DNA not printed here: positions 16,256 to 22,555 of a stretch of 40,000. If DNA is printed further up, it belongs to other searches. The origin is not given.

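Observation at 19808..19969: DPBB RNA polymerase active-site loop with DxDxDQ signature inside the giant ORF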

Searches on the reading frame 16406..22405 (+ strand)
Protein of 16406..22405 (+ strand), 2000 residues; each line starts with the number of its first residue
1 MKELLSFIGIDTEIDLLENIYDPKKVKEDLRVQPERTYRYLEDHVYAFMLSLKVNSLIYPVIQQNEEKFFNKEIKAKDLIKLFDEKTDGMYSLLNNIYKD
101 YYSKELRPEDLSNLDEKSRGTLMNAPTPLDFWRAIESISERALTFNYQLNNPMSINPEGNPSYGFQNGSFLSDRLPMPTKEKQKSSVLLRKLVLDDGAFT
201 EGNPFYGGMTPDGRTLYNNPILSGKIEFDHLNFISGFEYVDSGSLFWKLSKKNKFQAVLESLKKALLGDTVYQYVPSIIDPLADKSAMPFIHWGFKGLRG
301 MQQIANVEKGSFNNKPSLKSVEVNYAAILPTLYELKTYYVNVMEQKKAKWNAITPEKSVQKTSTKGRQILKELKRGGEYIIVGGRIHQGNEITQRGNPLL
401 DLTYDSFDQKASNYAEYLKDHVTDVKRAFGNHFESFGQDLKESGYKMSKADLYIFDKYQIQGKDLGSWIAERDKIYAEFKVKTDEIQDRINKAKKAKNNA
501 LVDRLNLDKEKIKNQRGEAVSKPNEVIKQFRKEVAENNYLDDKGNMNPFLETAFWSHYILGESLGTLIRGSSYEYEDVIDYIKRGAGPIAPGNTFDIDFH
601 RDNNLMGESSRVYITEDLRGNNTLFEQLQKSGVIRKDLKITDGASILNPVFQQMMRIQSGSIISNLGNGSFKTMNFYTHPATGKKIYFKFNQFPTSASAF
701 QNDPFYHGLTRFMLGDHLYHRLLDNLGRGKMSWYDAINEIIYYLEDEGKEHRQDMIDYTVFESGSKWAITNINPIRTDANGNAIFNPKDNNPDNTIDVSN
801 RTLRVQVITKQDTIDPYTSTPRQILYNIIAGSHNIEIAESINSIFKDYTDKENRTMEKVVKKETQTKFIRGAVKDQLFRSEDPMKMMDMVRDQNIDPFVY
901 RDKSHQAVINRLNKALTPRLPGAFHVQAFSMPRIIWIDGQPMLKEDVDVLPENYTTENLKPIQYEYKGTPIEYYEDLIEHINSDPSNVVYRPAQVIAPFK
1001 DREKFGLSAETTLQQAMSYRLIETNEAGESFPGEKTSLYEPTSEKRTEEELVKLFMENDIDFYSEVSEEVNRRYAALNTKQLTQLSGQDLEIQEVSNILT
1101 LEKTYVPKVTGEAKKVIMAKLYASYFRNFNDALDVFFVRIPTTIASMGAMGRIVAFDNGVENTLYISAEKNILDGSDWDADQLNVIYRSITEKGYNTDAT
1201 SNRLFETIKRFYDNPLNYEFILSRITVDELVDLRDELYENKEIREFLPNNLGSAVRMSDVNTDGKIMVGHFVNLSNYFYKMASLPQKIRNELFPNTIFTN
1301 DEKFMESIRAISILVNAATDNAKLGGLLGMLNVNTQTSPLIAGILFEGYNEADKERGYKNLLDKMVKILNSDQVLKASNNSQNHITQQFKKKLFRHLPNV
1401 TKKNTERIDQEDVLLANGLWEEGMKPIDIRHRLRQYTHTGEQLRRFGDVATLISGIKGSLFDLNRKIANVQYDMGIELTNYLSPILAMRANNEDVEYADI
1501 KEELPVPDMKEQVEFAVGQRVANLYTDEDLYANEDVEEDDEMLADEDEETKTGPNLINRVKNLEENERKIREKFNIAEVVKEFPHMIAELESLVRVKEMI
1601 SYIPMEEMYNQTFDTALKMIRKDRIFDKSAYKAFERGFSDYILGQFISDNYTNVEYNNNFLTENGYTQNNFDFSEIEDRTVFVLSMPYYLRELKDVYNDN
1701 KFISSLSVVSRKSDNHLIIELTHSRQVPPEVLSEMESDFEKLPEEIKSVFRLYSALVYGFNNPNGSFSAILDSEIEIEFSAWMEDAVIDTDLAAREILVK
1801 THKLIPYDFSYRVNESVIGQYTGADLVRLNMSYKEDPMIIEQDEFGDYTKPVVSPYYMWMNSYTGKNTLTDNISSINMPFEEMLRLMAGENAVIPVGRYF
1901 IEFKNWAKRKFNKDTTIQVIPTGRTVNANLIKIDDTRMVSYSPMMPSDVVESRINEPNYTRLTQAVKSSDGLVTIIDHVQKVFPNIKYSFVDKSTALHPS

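Call 4: search_protein_families(library=pfam, proteins=[window:16406-22405:+], max_evalue=1)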
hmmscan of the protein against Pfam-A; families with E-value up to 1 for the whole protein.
window:16406-22405:+ (2000 aa): 0 families

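Call 5: search_protein_families(library=phrogs, proteins=[window:16406-22405:+], max_evalue=0.01)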
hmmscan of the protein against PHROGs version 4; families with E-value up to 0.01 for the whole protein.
window:16406-22405:+ (2000 aa): 0 families
